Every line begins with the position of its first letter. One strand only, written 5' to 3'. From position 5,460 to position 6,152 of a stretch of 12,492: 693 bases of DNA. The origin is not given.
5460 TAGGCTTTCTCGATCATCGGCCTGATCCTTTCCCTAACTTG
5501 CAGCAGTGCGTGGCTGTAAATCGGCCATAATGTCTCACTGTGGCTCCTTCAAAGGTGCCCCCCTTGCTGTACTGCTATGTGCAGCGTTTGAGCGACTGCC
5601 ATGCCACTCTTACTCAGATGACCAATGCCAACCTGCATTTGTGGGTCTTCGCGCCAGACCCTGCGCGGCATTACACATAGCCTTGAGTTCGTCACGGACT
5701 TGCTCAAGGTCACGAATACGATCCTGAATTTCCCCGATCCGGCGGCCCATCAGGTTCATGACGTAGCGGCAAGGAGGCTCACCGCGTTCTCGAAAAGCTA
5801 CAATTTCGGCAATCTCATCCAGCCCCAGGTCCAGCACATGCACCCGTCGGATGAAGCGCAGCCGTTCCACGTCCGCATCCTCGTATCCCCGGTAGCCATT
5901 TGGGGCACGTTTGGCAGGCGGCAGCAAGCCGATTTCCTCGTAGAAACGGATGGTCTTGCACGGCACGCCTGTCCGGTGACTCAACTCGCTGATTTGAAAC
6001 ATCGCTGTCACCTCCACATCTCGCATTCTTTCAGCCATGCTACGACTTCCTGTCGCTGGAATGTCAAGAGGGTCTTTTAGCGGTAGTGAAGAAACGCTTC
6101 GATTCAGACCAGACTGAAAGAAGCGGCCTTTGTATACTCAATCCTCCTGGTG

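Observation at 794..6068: Two near-identical MerR-type promoter/operator copies define a two-transcript regulon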

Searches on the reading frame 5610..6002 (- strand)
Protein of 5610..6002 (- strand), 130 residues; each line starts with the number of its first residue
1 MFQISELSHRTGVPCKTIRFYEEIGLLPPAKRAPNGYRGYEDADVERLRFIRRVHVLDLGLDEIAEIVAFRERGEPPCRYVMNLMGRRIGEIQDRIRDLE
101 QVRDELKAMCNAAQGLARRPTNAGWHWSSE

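Call 6: search_protein_families(library=pfam, proteins=[window:5610-6002:-], max_evalue=0.01)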
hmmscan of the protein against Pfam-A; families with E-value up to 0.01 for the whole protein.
window:5610-6002:- (130 aa): 4 families
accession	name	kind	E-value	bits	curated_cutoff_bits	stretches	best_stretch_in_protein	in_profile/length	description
PF13411.12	MerR_1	-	1.5e-17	63.9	21.6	1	3-68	2-66/69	MerR HTH family regulatory protein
PF00376.29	MerR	-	1.3e-14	54.1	28.2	1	4-40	2-38/38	MerR family regulatory protein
PF09278.17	MerR-DNA-bind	-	6.7e-14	52.7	25.4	1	45-108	1-64/65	MerR, DNA binding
PF20072.4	DUF6468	-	0.0088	16.6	26.9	0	91-120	39-68/76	Domain of unknown function (DUF6468)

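Call 7: search_protein_families(library=ncbifam, proteins=[window:5610-6002:-], max_evalue=0.01)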
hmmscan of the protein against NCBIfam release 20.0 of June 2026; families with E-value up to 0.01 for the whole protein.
window:5610-6002:- (130 aa): 17 families
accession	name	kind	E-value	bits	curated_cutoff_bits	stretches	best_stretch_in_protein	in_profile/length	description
TIGR02047.1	CadR-PbrR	equivalog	1.6e-27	96.1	151.45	1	3-113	2-115/127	Cd(II)/Pb(II)-responsive transcriptional regulator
TIGR02043.1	ZntR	equivalog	2.3e-26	92.5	167.95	1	1-119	1-120/131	Zn(2+)-responsive transcriptional regulator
NF007069.0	PRK09514.1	equivalog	8.3e-25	87.4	143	1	1-118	1-119/141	Zn(2+)-responsive transcriptional regulator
TIGR02051.1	MerR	equivalog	1.4e-23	83.4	150.85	1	3-116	1-115/124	mercury resistance transcriptional regulator MerR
TIGR02044.1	CueR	equivalog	1.7e-23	83.1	147.4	1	3-116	2-115/127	Cu(I)-responsive transcriptional regulator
NF007590.0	PRK10227.1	equivalog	6e-17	62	244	1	3-115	2-114/135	Cu(I)-responsive transcriptional regulator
NF041849.1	trans_regNmlR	equivalog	7.2e-16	58.3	175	1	3-108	2-107/117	stress response transcriptional regulator NmlR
NF010315.0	PRK13752.1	subfamily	7e-14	52.1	261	1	7-119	13-126/144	mercury resistance transcriptional regulator MerR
NF050798.1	TF_FtsR_Actino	equivalog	2.4e-10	40.9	150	1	17-54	21-57/223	transcriptional regulator FtsR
TIGR01950.1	SoxR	equivalog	1.8e-09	37.5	116.9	1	3-108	3-108/142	redox-sensitive transcriptional activator SoxR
TIGR02054.1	MerD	equivalog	1.3e-08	35.3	103.65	1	2-69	4-71/120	mercuric resistance transcriptional repressor MerD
NF047375.1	HeatShock_HspR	equivalog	1.4e-08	34.6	105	1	1-73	3-75/92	heat shock protein transcriptional repressor HspR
NF047377.1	heat_HspR_dupli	exception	2e-06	27.5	300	1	15-102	19-106/214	heat shock protein transcriptional repressor HspR, fused homodimer type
NF033783.1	coreg_MerD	equivalog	2.3e-06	28.1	170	1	2-67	4-69/121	mercury resistance co-regulator MerD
NF052513.1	TransRegCarH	equivalog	3.1e-05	23.4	400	1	2-54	7-59/274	HTH-type transcriptional repressor CarH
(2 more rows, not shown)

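Call 13: find_related_loci(query=window:5610-6002:-, collection=genome_contigs, flank=8000)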
Query window:5610-6002:- (130 aa) in genome_contigs; peptide patterns used: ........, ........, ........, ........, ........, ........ (x = any residue, [..] = any of these).
600 stretches matched a pattern (row limit reached: there are more); 364 encode a relative of the query (tblastn E <= 1e-3); the best 80 are kept; 80 distinct loci.
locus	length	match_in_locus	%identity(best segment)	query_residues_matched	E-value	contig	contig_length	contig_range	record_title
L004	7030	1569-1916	65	1-116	3e-46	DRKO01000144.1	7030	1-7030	MAG TPA_asm: Chloroflexota bacterium isolate HyVt-442 HyVt-442_k145_1393512, whole genome shotgun sequence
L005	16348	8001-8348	58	1-116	1e-39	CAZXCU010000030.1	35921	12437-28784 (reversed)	MAG TPA_asm: uncultured Anaerolineae bacterium isolate SRP287051_co1_160 genome assembly, contig: NODE_1912_length_35921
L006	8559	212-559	57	1-116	2e-38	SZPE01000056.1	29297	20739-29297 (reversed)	Anaerolineae bacterium CFX8 ZYPT4scaffold_779, whole genome shotgun sequence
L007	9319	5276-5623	53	1-116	8e-38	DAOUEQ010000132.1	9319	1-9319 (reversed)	MAG TPA_asm: Anaerolineales bacterium isolate N6_298 k139_1699903, whole genome shotgun sequence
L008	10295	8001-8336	53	2-113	7e-37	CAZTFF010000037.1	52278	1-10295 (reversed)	MAG TPA_asm: uncultured Caldilineaceae bacterium isolate binchicken_co17_31 genome assembly, contig: NODE_1967_length_52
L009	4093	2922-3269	51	1-116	9e-34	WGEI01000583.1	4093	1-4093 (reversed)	MAG: Anaerolineae bacterium isolate S146_30 k151_875034, whole genome shotgun sequence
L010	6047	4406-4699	56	2-99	4e-32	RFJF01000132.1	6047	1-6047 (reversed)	MAG: Chloroflexi bacterium isolate J095 k99_218918, whole genome shotgun sequence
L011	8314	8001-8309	51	1-103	9e-32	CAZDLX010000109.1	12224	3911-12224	MAG TPA_asm: uncultured Anaerolineae bacterium isolate SRP268622_co1_365 genome assembly, contig: NODE_12116_length_1222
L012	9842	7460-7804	50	2-116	3e-31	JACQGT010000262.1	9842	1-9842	MAG: Chloroflexi bacterium isolate NC_groundwater_1080_Ag_S2p5_60_58 S_2p5_S6_coassembly_k141_2002135, whole genome shot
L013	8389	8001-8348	49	1-116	3e-31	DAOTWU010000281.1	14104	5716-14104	MAG TPA_asm: Anaerolineae bacterium isolate H16_164 k91_2478388, whole genome shotgun sequence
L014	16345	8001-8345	49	2-116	2e-30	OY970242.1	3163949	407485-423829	MAG: uncultured Microthrixaceae bacterium isolate MFD03066.bin.2.142 genome assembly, chromosome: 1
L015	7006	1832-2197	47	2-124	9e-30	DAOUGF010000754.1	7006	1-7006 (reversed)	MAG TPA_asm: Chloroflexaceae bacterium isolate R30_113 k103_673829, whole genome shotgun sequence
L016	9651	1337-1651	50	1-105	4e-29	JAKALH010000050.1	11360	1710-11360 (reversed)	MAG: Chloroflexi bacterium isolate WY5.bin120 NODE_9933_length_11360_cov_1.404077, whole genome shotgun sequence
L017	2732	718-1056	45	4-116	5e-29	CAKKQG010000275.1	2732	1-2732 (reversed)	Anaerolineales bacterium isolate Hainich-H52-bin129-1 genome assembly, contig: H52-bin129_1_Hain_H52_02um_R3_38011_lengt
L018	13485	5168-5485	49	2-107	7e-29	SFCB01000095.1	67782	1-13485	MAG: Chloroflexi bacterium OHK40 k99_439874, whole genome shotgun sequence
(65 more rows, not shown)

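Call 18: search_solved_structures(query=window:5610-6002:-, show_alignments=5, max_evalue=0.00001)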
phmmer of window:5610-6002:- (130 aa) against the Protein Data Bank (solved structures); distinct sequences matched with E-value up to 0.00001: 14.
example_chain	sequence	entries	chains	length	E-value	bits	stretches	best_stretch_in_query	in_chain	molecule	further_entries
4ua1_A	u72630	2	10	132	1.2e-18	70.6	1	2-106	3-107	Regulatory protein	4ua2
6jyw_A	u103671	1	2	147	1.4e-17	67.2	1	3-114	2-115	CadR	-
5gpe_A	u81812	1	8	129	8.2e-17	64.7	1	1-113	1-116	Transcriptional regulator, MerR-family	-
6jgf_A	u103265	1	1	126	8.7e-17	64.6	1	3-114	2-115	CadR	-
6jgv_A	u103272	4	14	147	1.3e-16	64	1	3-114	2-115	CadR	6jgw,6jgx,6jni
4wls_A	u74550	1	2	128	1.1e-15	61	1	3-115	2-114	HTH-type transcriptional regulator CueR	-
6ldi_G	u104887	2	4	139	1.6e-15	60.5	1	3-115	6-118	HTH-type transcriptional regulator CueR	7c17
1q05_A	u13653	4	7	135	1.9e-15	60.3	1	3-115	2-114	Transcriptional regulator cueR | HTH-type transcriptional regulator CueR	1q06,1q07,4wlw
6xh7_G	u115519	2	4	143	2.2e-15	60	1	3-115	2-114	HTH-type transcriptional regulator CueR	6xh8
5crl_A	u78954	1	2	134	6e-13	52.2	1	8-120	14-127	Mercuric resistance operon regulatory protein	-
2vz4_A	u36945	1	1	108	1.7e-11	47.5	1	3-103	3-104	HTH-TYPE TRANSCRIPTIONAL ACTIVATOR TIPA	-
3gp4_A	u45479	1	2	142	4.3e-11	46.2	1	3-106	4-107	Transcriptional regulator, MerR family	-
3qao_A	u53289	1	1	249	6.7e-09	39.1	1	2-68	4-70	MerR-like transcriptional regulator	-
1jbg_A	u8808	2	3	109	3.7e-08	36.7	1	2-68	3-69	transcription activator of multidrug-efflux transporter genes mta | transcription activator MtaN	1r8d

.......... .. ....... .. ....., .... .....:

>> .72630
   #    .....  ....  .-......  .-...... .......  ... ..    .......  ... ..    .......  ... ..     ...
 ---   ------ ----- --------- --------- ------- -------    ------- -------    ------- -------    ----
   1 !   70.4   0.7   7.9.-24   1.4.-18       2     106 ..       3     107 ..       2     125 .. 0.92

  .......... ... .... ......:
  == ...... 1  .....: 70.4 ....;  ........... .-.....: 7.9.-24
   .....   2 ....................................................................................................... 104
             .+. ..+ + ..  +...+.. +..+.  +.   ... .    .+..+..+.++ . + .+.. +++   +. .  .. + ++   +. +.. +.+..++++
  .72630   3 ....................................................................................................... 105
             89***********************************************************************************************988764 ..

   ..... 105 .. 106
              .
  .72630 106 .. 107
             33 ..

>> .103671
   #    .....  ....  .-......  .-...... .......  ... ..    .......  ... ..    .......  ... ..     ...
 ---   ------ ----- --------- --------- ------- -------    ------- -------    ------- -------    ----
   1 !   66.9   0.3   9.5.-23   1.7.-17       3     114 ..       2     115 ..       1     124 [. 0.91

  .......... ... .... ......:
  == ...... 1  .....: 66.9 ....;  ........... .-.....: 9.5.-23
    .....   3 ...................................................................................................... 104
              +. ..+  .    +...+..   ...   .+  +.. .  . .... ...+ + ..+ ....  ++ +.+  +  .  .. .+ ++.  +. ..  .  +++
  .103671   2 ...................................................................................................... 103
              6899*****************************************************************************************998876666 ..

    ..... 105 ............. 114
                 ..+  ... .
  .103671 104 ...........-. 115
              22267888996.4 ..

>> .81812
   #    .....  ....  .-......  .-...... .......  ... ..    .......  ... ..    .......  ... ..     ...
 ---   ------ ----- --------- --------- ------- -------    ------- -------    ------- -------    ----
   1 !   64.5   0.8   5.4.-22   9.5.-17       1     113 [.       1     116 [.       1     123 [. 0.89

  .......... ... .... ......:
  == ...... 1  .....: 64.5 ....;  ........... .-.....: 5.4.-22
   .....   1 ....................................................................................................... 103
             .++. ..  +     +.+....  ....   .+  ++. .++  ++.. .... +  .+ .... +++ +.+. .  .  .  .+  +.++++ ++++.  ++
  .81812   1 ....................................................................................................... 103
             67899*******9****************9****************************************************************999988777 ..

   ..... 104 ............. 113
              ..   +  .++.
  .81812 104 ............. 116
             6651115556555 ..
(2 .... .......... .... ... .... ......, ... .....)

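Call 27: find_homologous_proteins(query=window:5610-6002:-, max_evalue=1e-10)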
Query window:5610-6002:- (130 aa): 229 proteins with E <= 1e-10 among 261 candidates; the best 120 are listed.
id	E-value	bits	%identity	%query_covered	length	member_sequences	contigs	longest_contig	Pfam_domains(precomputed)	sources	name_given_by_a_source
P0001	5.9e-83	293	100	100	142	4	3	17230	PF00376.30,PF13411.13,PF09278.18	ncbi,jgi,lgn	-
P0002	8.9e-76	270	94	100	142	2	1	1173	PF00376.30,PF13411.13,PF09278.18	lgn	-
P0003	9.1e-64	231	84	100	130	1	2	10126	PF00376.30,PF13411.13,PF09278.18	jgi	jgi:DNA-binding transcriptional MerR regulator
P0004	3.0e-62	226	82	100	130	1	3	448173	PF00376.30,PF13411.13,PF09278.18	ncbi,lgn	-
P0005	2.1e-57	211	77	99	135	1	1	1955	PF00376.30,PF13411.13,PF09278.18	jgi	jgi:DNA-binding transcriptional MerR regulator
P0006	3.7e-45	171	69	89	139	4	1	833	PF00376.30,PF13411.13,PF09278.18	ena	-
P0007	5.3e-45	171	70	89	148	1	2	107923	PF00376.30,PF13411.13,PF09278.18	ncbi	ncbi:MAG: heavy metal-responsive transcriptional regulator [Aggregatilineales bacterium]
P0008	5.7e-45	170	70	89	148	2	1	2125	PF00376.30,PF13411.13,PF09278.18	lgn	-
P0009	9.1e-45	170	67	89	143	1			PF00376.30,PF13411.13,PF09278.18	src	-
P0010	1.1e-44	169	67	89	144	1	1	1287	PF00376.30,PF13411.13,PF09278.18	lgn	-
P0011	1.3e-44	169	70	89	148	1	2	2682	PF00376.30,PF13411.13,PF09278.18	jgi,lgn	jgi:DNA-binding transcriptional MerR regulator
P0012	1.0e-43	166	67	89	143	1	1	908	PF00376.30,PF13411.13,PF09278.18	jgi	jgi:DNA-binding transcriptional MerR regulator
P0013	1.6e-43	166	67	89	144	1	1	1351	PF00376.30,PF13411.13,PF09278.18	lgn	-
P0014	2.3e-43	165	66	89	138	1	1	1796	PF00376.30,PF13411.13,PF09278.18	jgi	jgi:DNA-binding transcriptional MerR regulator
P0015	3.3e-43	165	69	89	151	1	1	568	PF00376.30,PF13411.13,PF09278.18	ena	-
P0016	3.9e-43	165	69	89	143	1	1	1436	PF00376.30,PF13411.13,PF09278.18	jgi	jgi:DNA-binding transcriptional MerR regulator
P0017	3.9e-43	164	66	89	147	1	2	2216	PF00376.30,PF13411.13,PF09278.18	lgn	-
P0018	7.5e-43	164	66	89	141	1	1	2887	PF00376.30,PF13411.13,PF09278.18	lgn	-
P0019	8.7e-43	163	66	89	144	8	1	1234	PF00376.30,PF13411.13,PF09278.18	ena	-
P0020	8.7e-43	163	67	89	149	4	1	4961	PF00376.30,PF13411.13,PF09278.18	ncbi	-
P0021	1.0e-42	163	71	85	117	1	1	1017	PF00376.30,PF13411.13,PF09278.18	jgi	jgi:DNA-binding transcriptional MerR regulator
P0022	1.3e-42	163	68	89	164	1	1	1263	PF00376.30,PF13411.13,PF09278.18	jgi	jgi:DNA-binding transcriptional MerR regulator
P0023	2.8e-42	162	68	89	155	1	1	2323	PF00376.30,PF13411.13,PF09278.18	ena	-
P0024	3.8e-42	161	67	89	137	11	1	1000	PF00376.30,PF13411.13,PF09278.18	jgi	-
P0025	4.2e-42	161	66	88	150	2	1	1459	PF00376.30,PF13411.13,PF09278.18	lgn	-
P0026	5.5e-42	161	66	89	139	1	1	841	PF00376.30,PF13411.13,PF09278.18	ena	-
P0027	6.0e-42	161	66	89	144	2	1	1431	PF00376.30,PF13411.13,PF09278.18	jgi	jgi:DNA-binding transcriptional MerR regulator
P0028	7.8e-42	160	67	89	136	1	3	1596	PF00376.30,PF13411.13,PF09278.18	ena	-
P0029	9.9e-42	160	65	89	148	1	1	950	PF00376.30,PF13411.13,PF09278.18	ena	-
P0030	2.0e-41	159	65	89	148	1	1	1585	PF00376.30,PF13411.13,PF09278.18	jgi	jgi:DNA-binding transcriptional MerR regulator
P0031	2.4e-41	159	67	89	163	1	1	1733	PF00376.30,PF13411.13,PF09278.18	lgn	-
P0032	4.2e-41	158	66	89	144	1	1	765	PF00376.30,PF13411.13,PF09278.18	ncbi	-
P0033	7.7e-41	157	66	89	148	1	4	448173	PF00376.30,PF13411.13,PF09278.18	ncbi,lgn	-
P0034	1.3e-40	156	66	89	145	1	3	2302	PF00376.30,PF13411.13,PF09278.18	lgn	-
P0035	2.3e-40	156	65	89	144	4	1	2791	PF00376.30,PF13411.13,PF09278.18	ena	-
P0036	2.7e-40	155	65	89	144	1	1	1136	PF00376.30,PF13411.13,PF09278.18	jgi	jgi:DNA-binding transcriptional MerR regulator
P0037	3.1e-40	155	66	89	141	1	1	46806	PF00376.30,PF13411.13,PF09278.18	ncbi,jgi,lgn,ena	-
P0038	3.9e-40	155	65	89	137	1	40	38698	PF00376.30,PF13411.13,PF09278.18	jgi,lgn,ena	-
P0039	5.8e-40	154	65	89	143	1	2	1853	PF00376.30,PF13411.13,PF09278.18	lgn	-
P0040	6.3e-40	154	66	89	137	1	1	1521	PF00376.30,PF13411.13,PF09278.18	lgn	-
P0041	8.5e-40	154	65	89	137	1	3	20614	PF00376.30,PF13411.13,PF09278.18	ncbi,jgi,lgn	-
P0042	9.8e-40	153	64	89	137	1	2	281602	PF00376.30,PF13411.13,PF09278.18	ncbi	-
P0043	1.2e-39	153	65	87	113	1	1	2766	PF00376.30,PF13411.13,PF09278.18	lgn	-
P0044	1.3e-39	153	61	89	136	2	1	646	PF00376.30,PF13411.13,PF09278.18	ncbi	ncbi:MAG: heavy metal-responsive transcriptional regulator, partial [Phototrophicales bacterium]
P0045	1.4e-39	153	64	89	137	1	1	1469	PF00376.30,PF13411.13,PF09278.18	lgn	-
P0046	1.6e-39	153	64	89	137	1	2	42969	PF00376.30,PF13411.13,PF09278.18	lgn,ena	-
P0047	1.8e-39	153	64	89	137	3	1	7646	PF00376.30,PF13411.13,PF09278.18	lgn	-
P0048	2.3e-39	152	66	89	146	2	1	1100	PF00376.30,PF13411.13,PF09278.18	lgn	-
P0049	3.0e-39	152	64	89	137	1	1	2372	PF00376.30,PF13411.13,PF09278.18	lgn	-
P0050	6.3e-39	151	62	89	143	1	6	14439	PF00376.30,PF13411.13,PF09278.18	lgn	-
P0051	1.4e-38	150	62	89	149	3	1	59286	PF00376.30,PF13411.13,PF09278.18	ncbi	-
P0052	1.4e-38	150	64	89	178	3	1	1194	PF00376.30,PF13411.13,PF09278.18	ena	-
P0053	1.7e-38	149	71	79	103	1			PF00376.30,PF13411.13,PF09278.18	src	-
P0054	2.0e-38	149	63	89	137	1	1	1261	PF00376.30,PF13411.13,PF09278.18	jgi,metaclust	metaclust:\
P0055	2.7e-38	149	64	89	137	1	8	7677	PF00376.30,PF13411.13,PF09278.18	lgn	-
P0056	3.0e-38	149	63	89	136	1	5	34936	PF00376.30,PF13411.13,PF09278.18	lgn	-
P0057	3.9e-38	148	62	89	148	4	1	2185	PF00376.30,PF13411.13,PF09278.18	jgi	jgi:DNA-binding transcriptional MerR regulator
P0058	5.2e-38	148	66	87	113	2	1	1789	PF00376.30,PF13411.13,PF09278.18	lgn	-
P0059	6.5e-38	148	64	84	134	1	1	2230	PF00376.30,PF13411.13,PF09278.18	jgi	jgi:DNA-binding transcriptional MerR regulator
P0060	6.6e-38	148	64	85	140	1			PF00376.30,PF13411.13,PF09278.18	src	-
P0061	8.6e-38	147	61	89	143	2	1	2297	PF00376.30,PF13411.13,PF09278.18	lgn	-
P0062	1.2e-37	147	65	84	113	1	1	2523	PF00376.30,PF13411.13,PF09278.18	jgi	-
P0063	1.4e-37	146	64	82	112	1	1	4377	PF00376.30,PF13411.13,PF09278.18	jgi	jgi:DNA-binding transcriptional MerR regulator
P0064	1.4e-37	146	64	89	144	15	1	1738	PF00376.30,PF13411.13,PF09278.18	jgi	jgi:DNA-binding transcriptional MerR regulator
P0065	2.5e-37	146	63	88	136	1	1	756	PF00376.30,PF13411.13,PF09278.18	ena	-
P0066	3.1e-37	145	59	89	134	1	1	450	PF00376.30,PF13411.13,PF09278.18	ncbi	-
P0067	4.4e-37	145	63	89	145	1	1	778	PF00376.30,PF13411.13,PF09278.18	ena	-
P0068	5.9e-37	144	59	89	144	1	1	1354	PF00376.30,PF13411.13,PF09278.18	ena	-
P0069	9.5e-37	144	62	89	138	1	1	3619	PF00376.30,PF13411.13,PF09278.18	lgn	-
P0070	1.2e-36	143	63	89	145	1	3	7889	PF00376.30,PF13411.13,PF09278.18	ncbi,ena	-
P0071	1.5e-36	143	63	89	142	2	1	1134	PF00376.30,PF13411.13,PF09278.18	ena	-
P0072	1.5e-36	143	59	89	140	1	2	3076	PF00376.30,PF13411.13,PF09278.18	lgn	-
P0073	2.2e-36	143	64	89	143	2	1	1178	PF00376.30,PF13411.13,PF09278.18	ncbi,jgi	-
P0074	4.2e-36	142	61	89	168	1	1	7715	PF00376.30,PF13411.13,PF09278.18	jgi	jgi:DNA-binding transcriptional MerR regulator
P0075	4.8e-36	142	61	89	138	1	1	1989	PF00376.30,PF13411.13,PF09278.18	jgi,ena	-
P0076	2.5e-35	139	66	78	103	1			PF00376.30,PF13411.13,PF09278.18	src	-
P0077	4.5e-35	138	61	89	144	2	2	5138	PF00376.30,PF13411.13,PF09278.18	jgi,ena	jgi:DNA-binding transcriptional MerR regulator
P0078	1.6e-34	137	59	89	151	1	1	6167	PF00376.30,PF13411.13,PF09278.18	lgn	-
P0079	1.7e-34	137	67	72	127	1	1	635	PF13411.13,PF09278.18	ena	-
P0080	3.0e-34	136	59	89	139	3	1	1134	PF00376.30,PF13411.13,PF09278.18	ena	-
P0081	4.4e-34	135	59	89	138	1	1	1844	PF00376.30,PF13411.13,PF09278.18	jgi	-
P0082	6.0e-34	135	55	93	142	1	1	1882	PF00376.30,PF13411.13,PF09278.18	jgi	jgi:DNA-binding transcriptional MerR regulator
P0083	2.3e-33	133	58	89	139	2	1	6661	PF00376.30,PF13411.13,PF09278.18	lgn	-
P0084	2.4e-33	133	57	92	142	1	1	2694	PF00376.30,PF13411.13,PF09278.18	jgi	jgi:DNA-binding transcriptional MerR regulator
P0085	3.9e-33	132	57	89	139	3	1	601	PF00376.30,PF13411.13,PF09278.18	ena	-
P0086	7.0e-33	131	69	68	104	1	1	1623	PF00376.30,PF13411.13,PF09278.18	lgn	-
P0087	2.5e-32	130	57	89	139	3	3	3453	PF00376.30,PF13411.13,PF09278.18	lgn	-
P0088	3.1e-32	129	55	89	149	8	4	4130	PF00376.30,PF13411.13,PF09278.18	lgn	-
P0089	5.9e-32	128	53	89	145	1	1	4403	PF00376.30,PF13411.13,PF09278.18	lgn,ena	-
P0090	8.2e-31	125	58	74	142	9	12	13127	PF00376.30,PF13411.13,PF09278.18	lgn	-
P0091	8.9e-31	125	56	83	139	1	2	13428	PF00376.30,PF13411.13,PF09278.18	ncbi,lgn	ncbi:MAG: hypothetical protein Fur0018_25190 [Anaerolineales bacterium]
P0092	9.3e-31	124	55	88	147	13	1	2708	PF00376.30,PF13411.13,PF09278.18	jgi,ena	-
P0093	1.2e-30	124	57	74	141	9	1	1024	PF00376.30,PF13411.13,PF09278.18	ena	-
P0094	2.2e-30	123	50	90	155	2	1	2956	PF00376.30,PF13411.13,PF09278.18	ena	-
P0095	2.7e-30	123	53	86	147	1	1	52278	PF00376.30,PF13411.13,PF09278.18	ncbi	-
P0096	2.7e-30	123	52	88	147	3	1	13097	PF00376.30,PF13411.13,PF09278.18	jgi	jgi:DNA-binding transcriptional MerR regulator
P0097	3.5e-30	123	48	91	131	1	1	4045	PF00376.30,PF13411.13,PF09278.18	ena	-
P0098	3.6e-30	123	52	92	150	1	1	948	PF00376.30,PF13411.13,PF09278.18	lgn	-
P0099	4.4e-30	122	50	90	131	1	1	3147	PF00376.30,PF13411.13,PF09278.18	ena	-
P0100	8.3e-30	121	57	74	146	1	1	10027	PF00376.30,PF13411.13,PF09278.18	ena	-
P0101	1.4e-29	121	57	81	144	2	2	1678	PF00376.30,PF13411.13,PF09278.18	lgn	-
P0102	1.5e-29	121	52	88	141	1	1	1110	PF00376.30,PF13411.13,PF09278.18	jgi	jgi:DNA-binding transcriptional MerR regulator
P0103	1.6e-29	120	50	96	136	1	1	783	PF00376.30,PF13411.13,PF09278.18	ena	-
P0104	1.6e-29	120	57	73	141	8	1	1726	PF00376.30,PF13411.13,PF09278.18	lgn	-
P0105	2.3e-29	120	52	86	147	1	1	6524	PF00376.30,PF13411.13,PF09278.18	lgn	-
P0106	2.3e-29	120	55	74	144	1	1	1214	PF00376.30,PF13411.13,PF09278.18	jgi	jgi:DNA-binding transcriptional MerR regulator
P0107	2.9e-29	120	49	90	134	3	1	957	PF00376.30,PF13411.13,PF09278.18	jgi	jgi:DNA-binding transcriptional MerR regulator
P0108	3.3e-29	119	51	93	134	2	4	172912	PF00376.30,PF13411.13,PF09278.18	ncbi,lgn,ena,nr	nr:MerR family transcriptional regulator [Ardenticatena sp.]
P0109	3.4e-29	119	54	74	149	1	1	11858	PF00376.30,PF13411.13,PF09278.18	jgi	jgi:MerR family mercuric resistance operon transcriptional regulator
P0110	3.8e-29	119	57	74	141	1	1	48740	PF00376.30,PF13411.13,PF09278.18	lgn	-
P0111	5.5e-29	119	54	82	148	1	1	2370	PF00376.30,PF13411.13,PF09278.18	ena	-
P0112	6.0e-29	119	54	72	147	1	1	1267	PF00376.30,PF13411.13,PF09278.18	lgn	-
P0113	6.9e-29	118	52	89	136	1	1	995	PF00376.30,PF13411.13,PF09278.18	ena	-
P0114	9.3e-29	118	49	90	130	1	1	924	PF00376.30,PF13411.13,PF09278.18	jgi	jgi:DNA-binding transcriptional MerR regulator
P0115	9.8e-29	118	55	74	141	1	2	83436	PF00376.30,PF13411.13,PF09278.18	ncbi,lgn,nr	ncbi:MAG: heavy metal-responsive transcriptional regulator [Anaerolineae bacterium]|nr:heavy metal-r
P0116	1.1e-28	118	56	75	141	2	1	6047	PF00376.30,PF13411.13,PF09278.18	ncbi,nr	ncbi:MAG: heavy metal-responsive transcriptional regulator [Chloroflexi bacterium]|nr:MAG: heavy met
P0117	1.2e-28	118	51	88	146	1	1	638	PF00376.30,PF13411.13,PF09278.18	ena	-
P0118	2.1e-28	117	51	88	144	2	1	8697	PF00376.30,PF13411.13,PF09278.18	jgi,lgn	-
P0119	2.4e-28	117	51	79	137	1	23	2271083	PF00376.30,PF13411.13,PF09278.18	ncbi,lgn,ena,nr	ncbi:MAG: heavy metal-responsive transcriptional regulator [Anaerolineaceae bacterium]|nr:heavy meta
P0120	2.9e-28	116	48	90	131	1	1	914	PF00376.30,PF13411.13,PF09278.18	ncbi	-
